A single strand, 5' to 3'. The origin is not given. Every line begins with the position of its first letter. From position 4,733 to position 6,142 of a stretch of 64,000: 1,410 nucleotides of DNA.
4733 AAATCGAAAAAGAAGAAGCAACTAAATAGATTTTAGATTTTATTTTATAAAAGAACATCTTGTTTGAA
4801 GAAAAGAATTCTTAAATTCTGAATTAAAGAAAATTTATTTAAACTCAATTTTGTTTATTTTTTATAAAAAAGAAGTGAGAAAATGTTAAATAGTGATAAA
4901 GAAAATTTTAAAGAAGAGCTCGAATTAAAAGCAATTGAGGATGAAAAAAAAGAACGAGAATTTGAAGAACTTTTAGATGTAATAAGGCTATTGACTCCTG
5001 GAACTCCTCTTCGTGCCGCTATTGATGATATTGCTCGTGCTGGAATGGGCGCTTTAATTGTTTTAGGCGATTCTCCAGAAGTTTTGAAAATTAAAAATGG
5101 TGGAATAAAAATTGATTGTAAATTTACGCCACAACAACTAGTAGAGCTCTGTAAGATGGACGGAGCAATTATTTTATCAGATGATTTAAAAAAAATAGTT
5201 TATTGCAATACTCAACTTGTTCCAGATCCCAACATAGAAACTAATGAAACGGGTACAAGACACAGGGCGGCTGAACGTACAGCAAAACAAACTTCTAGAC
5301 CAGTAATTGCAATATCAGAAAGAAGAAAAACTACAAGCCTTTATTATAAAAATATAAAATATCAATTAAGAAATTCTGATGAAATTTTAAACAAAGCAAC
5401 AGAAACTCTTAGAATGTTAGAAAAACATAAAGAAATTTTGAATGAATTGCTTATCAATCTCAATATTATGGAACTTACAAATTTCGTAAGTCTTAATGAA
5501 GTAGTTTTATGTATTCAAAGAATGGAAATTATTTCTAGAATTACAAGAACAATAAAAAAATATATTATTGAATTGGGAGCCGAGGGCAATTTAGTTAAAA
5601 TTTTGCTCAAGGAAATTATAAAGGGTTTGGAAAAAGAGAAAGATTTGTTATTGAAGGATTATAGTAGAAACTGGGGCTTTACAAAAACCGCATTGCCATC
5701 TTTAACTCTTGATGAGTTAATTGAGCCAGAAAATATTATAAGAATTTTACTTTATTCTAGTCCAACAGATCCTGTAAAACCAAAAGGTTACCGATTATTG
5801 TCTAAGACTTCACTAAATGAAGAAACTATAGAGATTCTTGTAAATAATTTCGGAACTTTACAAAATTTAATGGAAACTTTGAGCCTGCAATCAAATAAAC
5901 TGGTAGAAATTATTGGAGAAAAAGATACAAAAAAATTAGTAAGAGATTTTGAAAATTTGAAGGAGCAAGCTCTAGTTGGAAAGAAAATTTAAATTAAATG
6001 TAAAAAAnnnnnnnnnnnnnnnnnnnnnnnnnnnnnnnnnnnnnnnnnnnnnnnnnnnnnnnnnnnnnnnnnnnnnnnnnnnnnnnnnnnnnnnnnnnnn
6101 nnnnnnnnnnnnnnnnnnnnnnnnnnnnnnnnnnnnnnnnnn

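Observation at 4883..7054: Bacterial-type c-di-AMP make-and-break pair (DisA cyclase plus DHH/DHHA1 phosphodiesterase) in an archaeal operon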

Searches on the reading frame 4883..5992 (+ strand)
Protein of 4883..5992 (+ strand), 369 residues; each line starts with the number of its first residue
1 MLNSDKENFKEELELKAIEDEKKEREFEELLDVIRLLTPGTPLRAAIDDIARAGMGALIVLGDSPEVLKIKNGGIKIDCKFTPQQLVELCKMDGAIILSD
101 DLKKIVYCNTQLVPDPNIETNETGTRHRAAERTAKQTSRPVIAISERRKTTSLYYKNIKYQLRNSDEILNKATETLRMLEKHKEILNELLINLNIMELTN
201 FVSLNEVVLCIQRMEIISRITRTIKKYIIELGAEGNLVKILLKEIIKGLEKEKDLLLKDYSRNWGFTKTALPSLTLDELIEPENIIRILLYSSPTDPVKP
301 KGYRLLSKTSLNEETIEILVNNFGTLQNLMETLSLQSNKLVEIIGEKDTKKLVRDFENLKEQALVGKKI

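Call 3: search_protein_families(library=pfam, proteins=[window:4883-5992:+], max_evalue=0.01)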
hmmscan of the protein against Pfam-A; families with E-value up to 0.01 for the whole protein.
window:4883-5992:+ (369 aa): 2 families
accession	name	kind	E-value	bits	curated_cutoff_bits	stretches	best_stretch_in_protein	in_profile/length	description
PF10635.14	DisA-linker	-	3.6e-31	108.3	25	1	162-293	1-137/142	DisA bacterial checkpoint controller linker region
PF02457.21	DAC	-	2e-26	92.4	27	1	45-157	2-117/119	DisA bacterial checkpoint controller nucleotide-binding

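Call 4: search_protein_families(library=ncbifam, proteins=[window:4883-5992:+], max_evalue=0.01)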
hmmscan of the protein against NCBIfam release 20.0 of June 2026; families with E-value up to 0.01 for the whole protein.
window:4883-5992:+ (369 aa): 6 families
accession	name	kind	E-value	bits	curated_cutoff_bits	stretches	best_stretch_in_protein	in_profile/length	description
NF010009.0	PRK13482.1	equivalog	1.5e-109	366.5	201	1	25-367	4-355/357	DNA integrity scanning diadenylate cyclase DisA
TIGR00159.1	TIGR00159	equivalog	4.2e-08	32.8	188.8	1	45-167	116-242/254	diadenylate cyclase CdaA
NF038328.1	c-di-AMP_CdaS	exception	2.9e-06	27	225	1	43-160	67-188/191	sporulation-specific diadenylate cyclase CdaS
NF038327.1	c-di-AMP_CdaM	exception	0.00066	19.3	225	1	46-170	56-187/196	diadenylate cyclase CdaM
NF006017.0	PRK08156.1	equivalog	0.0062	15.8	394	0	106-169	265-326/367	EscU/YscU/HrcU family type III secretion system export apparatus switch protein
NF041371.1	Diadnylcyc_Halo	equivalog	0.0072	15.7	430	0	86-147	187-249/270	diadenylate cyclase DacZ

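Call 7: search_solved_structures(query=window:4883-5992:+, max_evalue=0.01, show_alignments=1)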
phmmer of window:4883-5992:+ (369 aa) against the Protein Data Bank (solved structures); distinct sequences matched with E-value up to 0.01: 10.
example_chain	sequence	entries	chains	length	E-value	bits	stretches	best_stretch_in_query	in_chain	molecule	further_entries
3c1y_A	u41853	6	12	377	2.2e-66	227.4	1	28-361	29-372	DNA integrity scanning protein disA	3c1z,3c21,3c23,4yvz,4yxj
4yxm_A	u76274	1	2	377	1.2e-65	224.9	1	28-361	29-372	DNA integrity scanning protein DisA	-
7y0d_A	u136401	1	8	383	1.1e-58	202.1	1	32-345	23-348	DNA integrity scanning protein DisA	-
9y4s_A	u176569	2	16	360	2.3e-57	197.7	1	30-332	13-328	DNA integrity scanning protein DisA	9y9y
7dfx_A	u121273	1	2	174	0.0018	20.5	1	46-151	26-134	DAC domain-containing protein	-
7dg0_A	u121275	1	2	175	0.0019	20.5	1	46-151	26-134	DAC domain-containing protein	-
9g0g_A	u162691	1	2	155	0.0028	19.9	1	44-153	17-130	Cyclic di-AMP synthase CdaA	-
8ogk_A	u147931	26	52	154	0.0028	19.9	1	44-153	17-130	Cyclic di-AMP synthase CdaA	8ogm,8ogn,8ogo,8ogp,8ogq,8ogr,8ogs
7ojs_H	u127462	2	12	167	0.0032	19.7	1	45-153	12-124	Cyclic di-AMP synthase CdaA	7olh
6huw_A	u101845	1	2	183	0.0041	19.4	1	44-153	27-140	Diadenylate cyclase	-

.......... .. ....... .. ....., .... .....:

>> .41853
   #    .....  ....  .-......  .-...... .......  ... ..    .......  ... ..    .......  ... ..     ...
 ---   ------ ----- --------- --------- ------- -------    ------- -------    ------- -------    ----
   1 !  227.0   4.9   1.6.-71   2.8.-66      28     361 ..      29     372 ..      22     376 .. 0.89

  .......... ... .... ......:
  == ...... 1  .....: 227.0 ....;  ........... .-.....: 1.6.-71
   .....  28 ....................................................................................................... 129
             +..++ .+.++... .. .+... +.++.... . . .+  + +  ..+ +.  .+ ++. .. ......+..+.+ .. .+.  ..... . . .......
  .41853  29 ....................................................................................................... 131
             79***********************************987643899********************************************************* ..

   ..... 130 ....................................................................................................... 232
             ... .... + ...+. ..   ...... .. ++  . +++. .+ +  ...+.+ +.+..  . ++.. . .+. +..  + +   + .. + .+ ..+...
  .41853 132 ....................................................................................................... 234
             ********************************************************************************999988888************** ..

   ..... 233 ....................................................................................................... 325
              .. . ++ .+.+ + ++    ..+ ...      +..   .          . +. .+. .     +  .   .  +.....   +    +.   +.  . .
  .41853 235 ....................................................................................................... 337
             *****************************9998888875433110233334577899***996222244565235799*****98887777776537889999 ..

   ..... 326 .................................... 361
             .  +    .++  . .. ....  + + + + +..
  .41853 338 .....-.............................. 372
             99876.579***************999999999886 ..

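Call 21: find_homologous_proteins(query=window:4883-5992:+, max_evalue=0.001)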
Query window:4883-5992:+ (369 aa): 5783 proteins with E <= 0.001 among 8000 candidates; the best 120 are listed.
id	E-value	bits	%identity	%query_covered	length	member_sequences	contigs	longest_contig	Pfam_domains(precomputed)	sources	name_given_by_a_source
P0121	3.2e-207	705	90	100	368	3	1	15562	PF10635.15,PF02457.22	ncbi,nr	ncbi:MAG: DNA integrity scanning diadenylate cyclase DisA [Candidatus Pacearchaeota archaeon]|nr:DNA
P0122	2.9e-204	696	90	98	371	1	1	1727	PF10635.15,PF02457.22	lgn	-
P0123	1.3e-191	654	84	100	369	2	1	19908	PF10635.15,PF02457.22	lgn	-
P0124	1.0e-190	651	84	99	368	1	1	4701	PF10635.15,PF02457.22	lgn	-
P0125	2.1e-188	643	83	94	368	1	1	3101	PF10635.15,PF02457.22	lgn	-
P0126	2.7e-187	640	82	98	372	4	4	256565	PF10635.15,PF02457.22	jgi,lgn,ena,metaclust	metaclust:\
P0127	4.3e-187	639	82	97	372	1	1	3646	PF10635.15,PF02457.22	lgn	-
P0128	1.6e-186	637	80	91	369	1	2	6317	PF10635.15,PF02457.22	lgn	-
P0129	4.6e-186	636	80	96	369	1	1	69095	PF10635.15,PF02457.22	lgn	-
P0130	3.0e-184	630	81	96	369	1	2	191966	PF10635.15,PF02457.22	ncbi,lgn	-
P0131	3.4e-184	630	80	97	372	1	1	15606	PF10635.15,PF02457.22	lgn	-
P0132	4.3e-177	606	78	99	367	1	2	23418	PF10635.15,PF02457.22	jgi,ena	-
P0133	1.9e-168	578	73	98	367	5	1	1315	PF10635.15,PF02457.22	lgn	-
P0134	2.5e-168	577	75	98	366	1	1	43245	PF10635.15,PF02457.22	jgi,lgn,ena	-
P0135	3.0e-167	574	75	98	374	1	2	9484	PF10635.15,PF02457.22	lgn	-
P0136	1.5e-160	552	73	95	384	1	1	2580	PF10635.15,PF02457.22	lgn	-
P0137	3.2e-159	547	71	95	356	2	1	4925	PF10635.15,PF02457.22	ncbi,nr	ncbi:MAG: DNA integrity scanning diadenylate cyclase DisA [Candidatus Pacearchaeota archaeon]|nr:DNA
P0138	1.1e-153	529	67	100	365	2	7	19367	PF10635.15,PF02457.22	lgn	-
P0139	4.8e-151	521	67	92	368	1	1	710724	PF10635.15,PF02457.22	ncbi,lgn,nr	ncbi:MAG: DNA integrity scanning protein DisA [Candidatus Pacearchaeota archaeon]|nr:MAG: DNA integr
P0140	5.0e-151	521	65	92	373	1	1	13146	PF10635.15,PF02457.22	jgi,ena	-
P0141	8.4e-151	520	65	100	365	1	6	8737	PF10635.15,PF02457.22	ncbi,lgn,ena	-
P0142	2.3e-149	515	66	92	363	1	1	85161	PF10635.15,PF02457.22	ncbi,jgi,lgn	-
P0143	2.9e-149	515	66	94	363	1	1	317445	PF10635.15,PF02457.22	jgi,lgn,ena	-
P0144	7.1e-149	513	66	96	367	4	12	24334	PF10635.15,PF02457.22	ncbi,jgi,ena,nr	ncbi:DNA integrity scanning diadenylate cyclase DisA [Candidatus Pacearchaeota archaeon]|nr:DNA inte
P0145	8.6e-148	510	68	92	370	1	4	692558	PF10635.15,PF02457.22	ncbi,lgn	-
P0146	2.9e-147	508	68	98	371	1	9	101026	PF10635.15,PF02457.22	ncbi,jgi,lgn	-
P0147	6.5e-146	504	67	92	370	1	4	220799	PF10635.15,PF02457.22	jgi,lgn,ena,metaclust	metaclust:\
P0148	3.8e-145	501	65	99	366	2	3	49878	PF10635.15,PF02457.22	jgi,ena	-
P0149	6.3e-145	500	65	97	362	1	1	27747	PF10635.15,PF02457.22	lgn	-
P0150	3.7e-144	498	65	98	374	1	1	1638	PF10635.15,PF02457.22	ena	-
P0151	5.1e-144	497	65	94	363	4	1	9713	PF10635.15,PF02457.22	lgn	-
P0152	1.4e-142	493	65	99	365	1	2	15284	PF10635.15,PF02457.22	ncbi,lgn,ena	-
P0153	8.6e-142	490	64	97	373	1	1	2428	PF10635.15,PF02457.22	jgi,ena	-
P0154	1.7e-140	486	66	94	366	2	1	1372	PF10635.15,PF02457.22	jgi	jgi:diadenylate cyclase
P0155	1.7e-139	483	64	91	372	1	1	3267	PF10635.15,PF02457.22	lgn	-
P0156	1.8e-139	482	64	100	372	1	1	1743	PF10635.15,PF02457.22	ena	-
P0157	2.4e-138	479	64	93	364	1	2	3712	PF10635.15,PF02457.22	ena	-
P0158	5.8e-137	474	64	97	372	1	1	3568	PF10635.15,PF02457.22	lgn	-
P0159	2.0e-135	469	63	92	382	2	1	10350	PF10635.15,PF02457.22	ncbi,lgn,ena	-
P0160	9.9e-125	434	60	92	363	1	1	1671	PF10635.15,PF02457.22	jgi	-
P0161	2.8e-113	396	55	92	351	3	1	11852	PF10635.15,PF02457.22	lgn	-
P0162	2.6e-112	393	55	95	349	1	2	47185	PF10635.15,PF02457.22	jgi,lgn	jgi:diadenylate cyclase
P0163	5.7e-112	392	56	95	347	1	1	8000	PF10635.15,PF02457.22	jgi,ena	-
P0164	9.7e-112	391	54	96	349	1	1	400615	PF10635.15,PF02457.22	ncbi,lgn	ncbi:MAG: DNA integrity scanning diadenylate cyclase DisA [Candidatus Pacearchaeota archaeon]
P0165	2.0e-111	390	55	95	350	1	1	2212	PF10635.15,PF02457.22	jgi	-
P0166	2.5e-111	390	55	94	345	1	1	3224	PF10635.15,PF02457.22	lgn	-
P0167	3.0e-111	390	54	94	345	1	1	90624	PF10635.15,PF02457.22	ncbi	-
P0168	1.0e-110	388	54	95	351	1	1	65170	PF10635.15,PF02457.22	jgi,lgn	jgi:diadenylate cyclase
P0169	1.1e-109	385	53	95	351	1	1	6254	PF10635.15,PF02457.22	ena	-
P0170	3.5e-109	383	55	95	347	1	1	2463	PF10635.15,PF02457.22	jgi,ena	-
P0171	5.3e-109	382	53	95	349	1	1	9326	PF10635.15,PF02457.22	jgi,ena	-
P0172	6.6e-109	382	53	95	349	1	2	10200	PF10635.15,PF02457.22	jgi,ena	-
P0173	1.9e-108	381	54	94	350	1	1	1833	PF10635.15,PF02457.22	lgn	-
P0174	2.0e-108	380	54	95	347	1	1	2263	PF10635.15,PF02457.22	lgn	-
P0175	5.3e-108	379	51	95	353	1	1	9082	PF10635.15,PF02457.22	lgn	-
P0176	6.6e-108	379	52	93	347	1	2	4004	PF10635.15,PF02457.22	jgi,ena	jgi:diadenylate cyclase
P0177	3.3e-107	376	52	92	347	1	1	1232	PF10635.15,PF02457.22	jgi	jgi:diadenylate cyclase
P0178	4.2e-107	376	51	93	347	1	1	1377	PF10635.15,PF02457.22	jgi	jgi:diadenylate cyclase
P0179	4.9e-107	376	54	92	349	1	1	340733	PF10635.15,PF02457.22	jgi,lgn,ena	-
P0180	1.4e-106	374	52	95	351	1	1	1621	PF10635.15,PF02457.22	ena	-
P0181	1.9e-106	374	53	91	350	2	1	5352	PF10635.15,PF02457.22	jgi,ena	jgi:diadenylate cyclase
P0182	6.1e-106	372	52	93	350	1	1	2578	PF10635.15,PF02457.22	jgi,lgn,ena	-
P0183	1.7e-105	371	52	96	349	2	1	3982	PF10635.15,PF02457.22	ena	-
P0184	2.3e-105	370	52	95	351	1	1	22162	PF10635.15,PF02457.22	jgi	jgi:diadenylate cyclase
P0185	3.9e-105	370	49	92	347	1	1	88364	PF10635.15,PF02457.22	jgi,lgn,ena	-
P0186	8.6e-105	369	50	93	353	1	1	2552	PF10635.15,PF02457.22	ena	-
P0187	1.6e-104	368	52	96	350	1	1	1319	PF10635.15,PF02457.22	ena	-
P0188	1.7e-104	368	53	91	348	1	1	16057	PF10635.15,PF02457.22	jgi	jgi:diadenylate cyclase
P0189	2.1e-104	367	50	92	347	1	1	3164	PF10635.15,PF02457.22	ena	-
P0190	2.9e-104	367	51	92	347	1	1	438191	PF10635.15,PF02457.22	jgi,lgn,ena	-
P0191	5.0e-104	366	53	94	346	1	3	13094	PF10635.15,PF02457.22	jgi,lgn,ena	-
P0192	9.1e-104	365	49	93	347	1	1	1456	PF10635.15,PF02457.22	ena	-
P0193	1.1e-103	365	49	93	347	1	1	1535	PF10635.15,PF02457.22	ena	-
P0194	1.1e-103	365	52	95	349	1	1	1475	PF10635.15,PF02457.22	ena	-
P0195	1.6e-103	364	52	94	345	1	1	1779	PF10635.15,PF02457.22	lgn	-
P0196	2.7e-103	364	50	95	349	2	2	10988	PF10635.15,PF02457.22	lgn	-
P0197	3.4e-103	363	51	95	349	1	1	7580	PF10635.15,PF02457.22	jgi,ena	-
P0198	5.6e-103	363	51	94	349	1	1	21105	PF10635.15,PF02457.22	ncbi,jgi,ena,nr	ncbi:MAG: DNA integrity scanning diadenylate cyclase DisA [Nanoarchaeota archaeon]|nr:DNA integrity 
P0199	6.6e-103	362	51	94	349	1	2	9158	PF10635.15,PF02457.22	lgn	-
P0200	6.7e-103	362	49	93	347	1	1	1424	PF10635.15,PF02457.22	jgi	jgi:diadenylate cyclase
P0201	3.7e-101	357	64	75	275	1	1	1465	PF10635.15,PF02457.22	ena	-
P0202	9.1e-101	355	52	92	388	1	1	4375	PF10635.15,PF02457.22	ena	-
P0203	1.3e-100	355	51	94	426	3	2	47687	PF10635.15,PF02457.22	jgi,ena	-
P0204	1.5e-100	355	52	91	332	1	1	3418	PF10635.15,PF02457.22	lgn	-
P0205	1.6e-97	345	55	83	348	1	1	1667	PF10635.15,PF02457.22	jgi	jgi:diadenylate cyclase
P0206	2.5e-96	341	54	83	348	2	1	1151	PF10635.15,PF02457.22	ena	-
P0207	3.5e-96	340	48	97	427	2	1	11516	PF10635.15,PF02457.22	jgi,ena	-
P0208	1.7e-95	338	52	86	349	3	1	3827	PF10635.15,PF02457.22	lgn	-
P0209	1.2e-94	335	51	93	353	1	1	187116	PF10635.15,PF02457.22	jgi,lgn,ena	-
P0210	4.7e-94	333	46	96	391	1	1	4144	PF10635.15,PF02457.22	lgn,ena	-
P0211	5.4e-94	333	46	96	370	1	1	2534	PF10635.15,PF02457.22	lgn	-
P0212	8.0e-94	332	48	99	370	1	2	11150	PF10635.15,PF02457.22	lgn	-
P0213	3.4e-93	330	47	95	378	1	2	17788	PF10635.15,PF02457.22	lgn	-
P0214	4.2e-93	330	45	98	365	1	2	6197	PF10635.15,PF02457.22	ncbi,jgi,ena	-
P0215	9.7e-93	329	48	92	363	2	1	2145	PF10635.15,PF02457.22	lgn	-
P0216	1.7e-92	328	47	95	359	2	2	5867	PF10635.15,PF02457.22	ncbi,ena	-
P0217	2.6e-92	327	54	82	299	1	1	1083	PF10635.15,PF02457.22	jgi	-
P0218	3.8e-92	327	46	98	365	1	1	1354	PF10635.15,PF02457.22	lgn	-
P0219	4.5e-92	327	46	93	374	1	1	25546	PF10635.15,PF02457.22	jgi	jgi:diadenylate cyclase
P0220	5.9e-92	326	48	92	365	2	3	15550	PF10635.15,PF02457.22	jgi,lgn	-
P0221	8.3e-92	326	49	92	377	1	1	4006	PF10635.15,PF02457.22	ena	-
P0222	1.7e-91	325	48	92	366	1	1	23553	PF10635.15,PF02457.22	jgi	-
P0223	2.0e-91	325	45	96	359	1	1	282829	PF10635.15,PF02457.22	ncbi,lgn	-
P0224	2.1e-91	324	45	99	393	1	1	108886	PF10635.15,PF02457.22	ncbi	-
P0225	3.1e-91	324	47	92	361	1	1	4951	PF10635.15,PF02457.22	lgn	-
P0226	3.2e-91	324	48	94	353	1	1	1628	PF10635.15,PF02457.22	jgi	jgi:diadenylate cyclase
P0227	3.7e-91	324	47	97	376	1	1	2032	PF10635.15,PF02457.22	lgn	-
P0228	4.9e-91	323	49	92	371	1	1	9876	PF10635.15,PF02457.22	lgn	-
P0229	5.9e-91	323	47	93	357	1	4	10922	PF10635.15,PF02457.22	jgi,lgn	-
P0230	6.0e-91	323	47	92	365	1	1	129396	PF10635.15,PF02457.22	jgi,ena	-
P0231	8.1e-91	323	48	92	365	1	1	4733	PF10635.15,PF02457.22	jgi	-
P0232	8.2e-91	323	47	93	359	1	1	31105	PF10635.15,PF02457.22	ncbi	-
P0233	8.9e-91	322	47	91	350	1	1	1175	PF10635.15,PF02457.22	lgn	-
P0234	8.9e-91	322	47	92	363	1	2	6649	PF10635.15,PF02457.22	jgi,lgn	-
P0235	2.2e-90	321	47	96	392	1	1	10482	PF10635.15,PF02457.22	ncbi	-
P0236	2.3e-90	321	49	96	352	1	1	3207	PF10635.15,PF02457.22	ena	-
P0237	2.4e-90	321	51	83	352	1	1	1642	PF10635.15,PF02457.22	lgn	-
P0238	2.7e-90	321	48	92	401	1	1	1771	PF10635.15,PF02457.22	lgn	-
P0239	2.9e-90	321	48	96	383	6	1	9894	PF10635.15,PF02457.22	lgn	-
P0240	3.4e-90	321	46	99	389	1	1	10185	PF10635.15,PF02457.22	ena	-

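Call 34: find_encoding_contigs(protein=P0223, flank=5000, max_places=1)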
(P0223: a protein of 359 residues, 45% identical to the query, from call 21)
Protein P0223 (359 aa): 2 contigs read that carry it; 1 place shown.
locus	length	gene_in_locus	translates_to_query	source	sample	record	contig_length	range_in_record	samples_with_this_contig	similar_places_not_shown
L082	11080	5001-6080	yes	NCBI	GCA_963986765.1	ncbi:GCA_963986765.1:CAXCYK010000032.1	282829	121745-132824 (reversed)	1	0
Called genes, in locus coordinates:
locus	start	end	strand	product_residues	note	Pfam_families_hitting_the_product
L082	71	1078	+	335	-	PF01047:MarR (faint), PF13404:HTH_AsnC-type, PF13412:HTH_24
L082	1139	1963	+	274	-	PF02002:TFIIE_alpha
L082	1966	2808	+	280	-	PF01694:Rhomboid, PF08551:DUF1751 (weak)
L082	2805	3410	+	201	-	PF01944:SpoIIM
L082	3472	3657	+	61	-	PF04070:DUF378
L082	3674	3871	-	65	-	-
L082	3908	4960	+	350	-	PF01916:DS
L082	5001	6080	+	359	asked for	PF02457:DAC, PF10635:DisA-linker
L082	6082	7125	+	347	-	PF01368:DHH, PF02272:DHHA1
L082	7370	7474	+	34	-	-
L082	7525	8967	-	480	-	PF00587:tRNA-synt_2b, PF03129:HGTP_anticodon, PF09180:ProRS-C_1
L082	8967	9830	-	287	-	PF00089:Trypsin, PF13365:Trypsin_2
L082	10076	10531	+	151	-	-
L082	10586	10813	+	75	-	-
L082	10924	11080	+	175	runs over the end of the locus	-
